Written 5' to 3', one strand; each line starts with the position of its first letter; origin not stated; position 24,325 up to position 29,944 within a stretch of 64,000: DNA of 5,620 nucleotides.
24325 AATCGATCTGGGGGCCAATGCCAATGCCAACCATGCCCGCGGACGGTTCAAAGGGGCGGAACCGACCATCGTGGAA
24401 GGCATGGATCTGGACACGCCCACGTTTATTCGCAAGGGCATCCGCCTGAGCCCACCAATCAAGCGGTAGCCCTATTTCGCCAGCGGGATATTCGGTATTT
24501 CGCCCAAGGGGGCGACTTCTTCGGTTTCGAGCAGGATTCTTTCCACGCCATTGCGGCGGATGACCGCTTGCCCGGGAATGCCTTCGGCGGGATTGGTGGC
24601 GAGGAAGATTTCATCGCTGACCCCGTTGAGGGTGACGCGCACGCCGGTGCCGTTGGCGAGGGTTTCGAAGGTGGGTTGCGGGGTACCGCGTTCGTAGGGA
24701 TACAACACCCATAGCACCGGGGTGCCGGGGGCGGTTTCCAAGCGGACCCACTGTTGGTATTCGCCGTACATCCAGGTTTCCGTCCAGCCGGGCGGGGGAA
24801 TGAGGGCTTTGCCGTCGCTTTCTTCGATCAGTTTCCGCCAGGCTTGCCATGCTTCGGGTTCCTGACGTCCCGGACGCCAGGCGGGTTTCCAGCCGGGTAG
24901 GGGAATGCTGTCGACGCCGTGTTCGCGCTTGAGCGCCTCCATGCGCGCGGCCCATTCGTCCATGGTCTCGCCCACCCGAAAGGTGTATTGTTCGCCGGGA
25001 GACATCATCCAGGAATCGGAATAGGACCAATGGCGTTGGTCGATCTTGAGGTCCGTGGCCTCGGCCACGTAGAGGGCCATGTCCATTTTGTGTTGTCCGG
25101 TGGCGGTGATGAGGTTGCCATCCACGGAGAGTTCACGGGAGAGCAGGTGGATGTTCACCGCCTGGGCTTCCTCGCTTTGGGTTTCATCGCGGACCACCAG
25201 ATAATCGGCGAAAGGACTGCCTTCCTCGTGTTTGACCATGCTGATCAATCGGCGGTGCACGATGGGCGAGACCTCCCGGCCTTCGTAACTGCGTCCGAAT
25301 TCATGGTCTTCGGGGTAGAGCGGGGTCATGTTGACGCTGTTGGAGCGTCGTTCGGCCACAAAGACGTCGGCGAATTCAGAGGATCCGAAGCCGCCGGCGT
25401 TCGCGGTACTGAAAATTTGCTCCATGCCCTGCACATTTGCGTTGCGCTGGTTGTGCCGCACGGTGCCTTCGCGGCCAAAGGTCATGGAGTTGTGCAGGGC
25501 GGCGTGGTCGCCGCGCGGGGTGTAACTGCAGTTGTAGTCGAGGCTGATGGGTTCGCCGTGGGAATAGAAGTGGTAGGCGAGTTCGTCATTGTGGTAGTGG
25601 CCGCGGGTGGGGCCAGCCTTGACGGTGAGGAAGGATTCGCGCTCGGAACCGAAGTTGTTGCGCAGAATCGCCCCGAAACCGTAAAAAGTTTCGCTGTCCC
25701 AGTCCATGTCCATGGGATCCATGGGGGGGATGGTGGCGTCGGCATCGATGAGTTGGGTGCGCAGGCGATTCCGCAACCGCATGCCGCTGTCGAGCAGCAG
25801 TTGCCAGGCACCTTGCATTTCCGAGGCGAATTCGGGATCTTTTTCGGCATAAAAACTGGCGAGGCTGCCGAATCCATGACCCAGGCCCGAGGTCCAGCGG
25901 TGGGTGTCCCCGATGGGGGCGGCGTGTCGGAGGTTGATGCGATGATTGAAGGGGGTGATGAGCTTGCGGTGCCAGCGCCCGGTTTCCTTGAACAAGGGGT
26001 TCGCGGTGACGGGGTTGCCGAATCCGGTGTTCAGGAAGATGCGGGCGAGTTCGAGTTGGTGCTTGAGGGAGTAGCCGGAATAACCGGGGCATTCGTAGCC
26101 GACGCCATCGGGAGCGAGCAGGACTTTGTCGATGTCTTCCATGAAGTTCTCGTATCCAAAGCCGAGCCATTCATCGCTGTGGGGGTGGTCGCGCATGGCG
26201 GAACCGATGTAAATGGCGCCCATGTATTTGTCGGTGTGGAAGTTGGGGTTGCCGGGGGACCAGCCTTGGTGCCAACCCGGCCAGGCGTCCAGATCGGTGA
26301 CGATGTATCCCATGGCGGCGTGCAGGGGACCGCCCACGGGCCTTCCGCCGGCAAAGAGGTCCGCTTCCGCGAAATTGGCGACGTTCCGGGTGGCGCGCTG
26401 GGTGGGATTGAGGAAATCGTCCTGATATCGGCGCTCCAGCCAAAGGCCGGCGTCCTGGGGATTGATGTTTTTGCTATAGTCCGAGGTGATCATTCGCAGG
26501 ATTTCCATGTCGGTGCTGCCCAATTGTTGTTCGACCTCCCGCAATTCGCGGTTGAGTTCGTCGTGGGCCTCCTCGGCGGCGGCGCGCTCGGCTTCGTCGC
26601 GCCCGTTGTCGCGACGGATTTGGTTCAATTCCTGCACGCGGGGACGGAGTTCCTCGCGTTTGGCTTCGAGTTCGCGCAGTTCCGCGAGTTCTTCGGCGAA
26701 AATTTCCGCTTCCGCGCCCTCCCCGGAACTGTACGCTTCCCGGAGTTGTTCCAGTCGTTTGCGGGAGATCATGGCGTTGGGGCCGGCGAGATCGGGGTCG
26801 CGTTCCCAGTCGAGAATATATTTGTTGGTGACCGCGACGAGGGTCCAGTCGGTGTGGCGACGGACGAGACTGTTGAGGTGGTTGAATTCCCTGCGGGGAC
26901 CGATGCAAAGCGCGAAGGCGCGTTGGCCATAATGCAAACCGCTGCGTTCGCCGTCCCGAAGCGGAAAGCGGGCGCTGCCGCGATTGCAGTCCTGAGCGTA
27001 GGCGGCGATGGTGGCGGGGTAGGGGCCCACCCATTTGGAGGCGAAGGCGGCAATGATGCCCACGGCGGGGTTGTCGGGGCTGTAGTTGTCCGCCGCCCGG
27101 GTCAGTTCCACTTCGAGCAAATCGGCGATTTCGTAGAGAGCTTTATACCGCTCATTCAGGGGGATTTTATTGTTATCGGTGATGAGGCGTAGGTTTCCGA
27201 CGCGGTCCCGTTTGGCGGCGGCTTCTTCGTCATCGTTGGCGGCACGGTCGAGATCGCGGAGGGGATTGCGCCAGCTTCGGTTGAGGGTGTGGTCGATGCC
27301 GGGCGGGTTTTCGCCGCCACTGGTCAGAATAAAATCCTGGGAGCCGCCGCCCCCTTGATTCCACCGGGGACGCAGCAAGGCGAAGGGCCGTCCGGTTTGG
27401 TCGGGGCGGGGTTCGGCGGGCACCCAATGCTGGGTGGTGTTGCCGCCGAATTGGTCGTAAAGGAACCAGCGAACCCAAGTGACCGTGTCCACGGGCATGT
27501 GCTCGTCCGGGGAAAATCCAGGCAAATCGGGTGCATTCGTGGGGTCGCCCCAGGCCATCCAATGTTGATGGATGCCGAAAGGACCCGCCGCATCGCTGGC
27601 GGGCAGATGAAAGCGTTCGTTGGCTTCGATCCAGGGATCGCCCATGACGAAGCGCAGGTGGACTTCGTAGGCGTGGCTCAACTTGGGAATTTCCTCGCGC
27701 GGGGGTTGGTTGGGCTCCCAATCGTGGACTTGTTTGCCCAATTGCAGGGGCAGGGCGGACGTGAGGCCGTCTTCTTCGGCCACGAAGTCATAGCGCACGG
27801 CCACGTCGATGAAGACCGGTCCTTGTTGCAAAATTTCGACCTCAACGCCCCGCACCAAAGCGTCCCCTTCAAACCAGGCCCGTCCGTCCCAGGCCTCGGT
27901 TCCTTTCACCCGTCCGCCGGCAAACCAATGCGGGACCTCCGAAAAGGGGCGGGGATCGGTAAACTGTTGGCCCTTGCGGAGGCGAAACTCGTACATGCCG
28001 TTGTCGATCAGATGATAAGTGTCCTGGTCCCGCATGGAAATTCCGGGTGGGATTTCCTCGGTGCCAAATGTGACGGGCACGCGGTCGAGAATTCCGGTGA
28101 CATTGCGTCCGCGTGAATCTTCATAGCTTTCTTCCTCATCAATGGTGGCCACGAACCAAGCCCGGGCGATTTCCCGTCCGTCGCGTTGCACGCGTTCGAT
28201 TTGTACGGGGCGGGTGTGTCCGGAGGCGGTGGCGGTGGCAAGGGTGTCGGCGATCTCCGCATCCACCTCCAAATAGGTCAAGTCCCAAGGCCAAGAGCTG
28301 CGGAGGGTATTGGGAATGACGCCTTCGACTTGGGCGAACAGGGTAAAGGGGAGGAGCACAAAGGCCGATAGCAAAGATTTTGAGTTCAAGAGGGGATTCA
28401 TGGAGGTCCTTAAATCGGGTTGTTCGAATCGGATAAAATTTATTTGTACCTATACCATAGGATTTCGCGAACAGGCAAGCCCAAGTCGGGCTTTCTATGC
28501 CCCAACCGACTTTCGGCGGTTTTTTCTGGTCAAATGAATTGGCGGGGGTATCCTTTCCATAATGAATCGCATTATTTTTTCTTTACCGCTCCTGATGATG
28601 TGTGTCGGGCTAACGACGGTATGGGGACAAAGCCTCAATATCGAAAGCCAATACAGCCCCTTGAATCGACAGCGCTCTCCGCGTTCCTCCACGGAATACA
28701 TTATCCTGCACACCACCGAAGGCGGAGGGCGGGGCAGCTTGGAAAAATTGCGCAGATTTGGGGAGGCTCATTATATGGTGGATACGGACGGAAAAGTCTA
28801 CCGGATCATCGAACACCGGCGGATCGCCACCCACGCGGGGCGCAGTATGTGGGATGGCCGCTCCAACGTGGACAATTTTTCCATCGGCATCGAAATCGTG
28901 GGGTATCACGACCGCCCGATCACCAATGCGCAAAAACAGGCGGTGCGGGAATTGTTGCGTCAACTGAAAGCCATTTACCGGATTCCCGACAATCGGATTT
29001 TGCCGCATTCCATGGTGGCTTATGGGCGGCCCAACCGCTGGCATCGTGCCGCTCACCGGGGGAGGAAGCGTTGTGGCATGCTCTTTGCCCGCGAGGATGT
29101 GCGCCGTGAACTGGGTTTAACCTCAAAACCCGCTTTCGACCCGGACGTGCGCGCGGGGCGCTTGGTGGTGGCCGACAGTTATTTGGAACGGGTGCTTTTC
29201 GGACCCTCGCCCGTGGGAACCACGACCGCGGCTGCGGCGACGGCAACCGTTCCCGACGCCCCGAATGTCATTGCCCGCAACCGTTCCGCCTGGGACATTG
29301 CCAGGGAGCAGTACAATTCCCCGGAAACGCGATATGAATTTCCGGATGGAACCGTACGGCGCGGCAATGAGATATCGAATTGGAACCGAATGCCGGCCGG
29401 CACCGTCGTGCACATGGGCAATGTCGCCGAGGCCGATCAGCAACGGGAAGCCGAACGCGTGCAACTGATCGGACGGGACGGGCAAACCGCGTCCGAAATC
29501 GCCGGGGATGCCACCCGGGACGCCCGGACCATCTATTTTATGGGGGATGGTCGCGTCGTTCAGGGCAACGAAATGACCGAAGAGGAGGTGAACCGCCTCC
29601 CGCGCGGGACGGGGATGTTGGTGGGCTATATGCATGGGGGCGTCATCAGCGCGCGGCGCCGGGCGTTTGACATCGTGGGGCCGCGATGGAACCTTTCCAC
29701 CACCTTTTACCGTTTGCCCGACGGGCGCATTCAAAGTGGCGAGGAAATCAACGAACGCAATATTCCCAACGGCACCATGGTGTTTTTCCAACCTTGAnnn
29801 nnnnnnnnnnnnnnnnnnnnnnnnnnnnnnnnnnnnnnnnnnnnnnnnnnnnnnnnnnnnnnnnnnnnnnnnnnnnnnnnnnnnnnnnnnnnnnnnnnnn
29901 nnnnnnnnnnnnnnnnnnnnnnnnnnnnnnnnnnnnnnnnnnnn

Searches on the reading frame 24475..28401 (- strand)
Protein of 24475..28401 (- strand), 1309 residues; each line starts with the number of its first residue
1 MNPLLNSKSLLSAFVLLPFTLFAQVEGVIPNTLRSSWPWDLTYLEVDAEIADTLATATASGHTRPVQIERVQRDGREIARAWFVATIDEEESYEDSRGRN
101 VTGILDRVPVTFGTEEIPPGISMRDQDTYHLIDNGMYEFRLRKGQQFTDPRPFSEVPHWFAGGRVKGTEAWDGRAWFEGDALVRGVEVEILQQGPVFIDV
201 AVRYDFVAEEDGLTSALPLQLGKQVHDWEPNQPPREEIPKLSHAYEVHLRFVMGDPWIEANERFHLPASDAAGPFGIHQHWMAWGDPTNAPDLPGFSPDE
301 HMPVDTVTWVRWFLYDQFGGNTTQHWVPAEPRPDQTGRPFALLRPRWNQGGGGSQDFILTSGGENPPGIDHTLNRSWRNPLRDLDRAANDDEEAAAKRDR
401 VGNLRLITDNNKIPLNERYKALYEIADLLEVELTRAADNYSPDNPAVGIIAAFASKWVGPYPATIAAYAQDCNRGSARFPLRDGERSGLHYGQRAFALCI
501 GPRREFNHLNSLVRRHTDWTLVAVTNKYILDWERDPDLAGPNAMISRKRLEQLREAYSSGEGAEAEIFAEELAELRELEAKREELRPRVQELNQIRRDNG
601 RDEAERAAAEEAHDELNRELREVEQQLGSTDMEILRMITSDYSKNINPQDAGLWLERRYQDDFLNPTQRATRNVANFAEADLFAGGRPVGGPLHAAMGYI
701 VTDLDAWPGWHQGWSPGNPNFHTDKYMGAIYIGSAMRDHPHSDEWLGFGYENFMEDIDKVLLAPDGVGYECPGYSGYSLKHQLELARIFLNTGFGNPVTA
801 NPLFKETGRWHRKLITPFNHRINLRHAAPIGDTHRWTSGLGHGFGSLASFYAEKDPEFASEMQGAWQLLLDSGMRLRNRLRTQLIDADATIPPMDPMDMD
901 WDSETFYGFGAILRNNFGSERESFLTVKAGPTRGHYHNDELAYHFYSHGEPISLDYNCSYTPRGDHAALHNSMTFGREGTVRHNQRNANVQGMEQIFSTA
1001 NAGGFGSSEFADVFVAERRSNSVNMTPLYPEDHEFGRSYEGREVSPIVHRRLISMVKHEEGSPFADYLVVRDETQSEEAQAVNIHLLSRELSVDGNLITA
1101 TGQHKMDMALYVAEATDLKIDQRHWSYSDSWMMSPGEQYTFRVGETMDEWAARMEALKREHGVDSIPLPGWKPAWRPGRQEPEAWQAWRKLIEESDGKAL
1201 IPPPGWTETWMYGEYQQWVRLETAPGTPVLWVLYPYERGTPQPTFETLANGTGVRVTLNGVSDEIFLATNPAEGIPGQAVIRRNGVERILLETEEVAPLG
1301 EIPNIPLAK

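Call 80: search_protein_families(library=pfam, proteins=[window:24475-28401:-], max_evalue=0.001)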
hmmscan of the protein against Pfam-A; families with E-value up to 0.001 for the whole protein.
window:24475-28401:- (1309 aa): 1 family
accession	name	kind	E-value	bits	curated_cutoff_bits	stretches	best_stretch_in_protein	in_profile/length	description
PF07940.18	Hepar_II_III_C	-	0.00028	20.9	24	1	911-1087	15-166/237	Heparinase II/III-like, C-terminal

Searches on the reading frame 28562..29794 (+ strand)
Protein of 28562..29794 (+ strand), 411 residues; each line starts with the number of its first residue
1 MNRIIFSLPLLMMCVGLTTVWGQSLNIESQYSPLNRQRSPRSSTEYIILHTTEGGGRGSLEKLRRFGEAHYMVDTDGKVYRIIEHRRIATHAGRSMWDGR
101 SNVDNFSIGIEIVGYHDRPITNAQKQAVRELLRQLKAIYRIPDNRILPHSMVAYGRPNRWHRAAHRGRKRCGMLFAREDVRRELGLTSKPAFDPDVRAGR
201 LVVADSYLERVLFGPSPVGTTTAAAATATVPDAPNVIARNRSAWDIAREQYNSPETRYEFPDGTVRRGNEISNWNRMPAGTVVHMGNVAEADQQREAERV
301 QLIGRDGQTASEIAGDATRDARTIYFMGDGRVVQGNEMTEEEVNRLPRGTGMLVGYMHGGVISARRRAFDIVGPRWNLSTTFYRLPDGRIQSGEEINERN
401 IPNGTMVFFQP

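Call 80: search_protein_families(library=pfam, proteins=[window:28562-29794:+], max_evalue=0.001)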
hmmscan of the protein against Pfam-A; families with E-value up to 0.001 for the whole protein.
window:28562-29794:+ (411 aa): 1 family
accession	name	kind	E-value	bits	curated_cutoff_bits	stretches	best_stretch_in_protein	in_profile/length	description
PF01510.30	Amidase_2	-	8.6e-21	75.1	26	1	43-156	4-125/131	N-acetylmuramoyl-L-alanine amidase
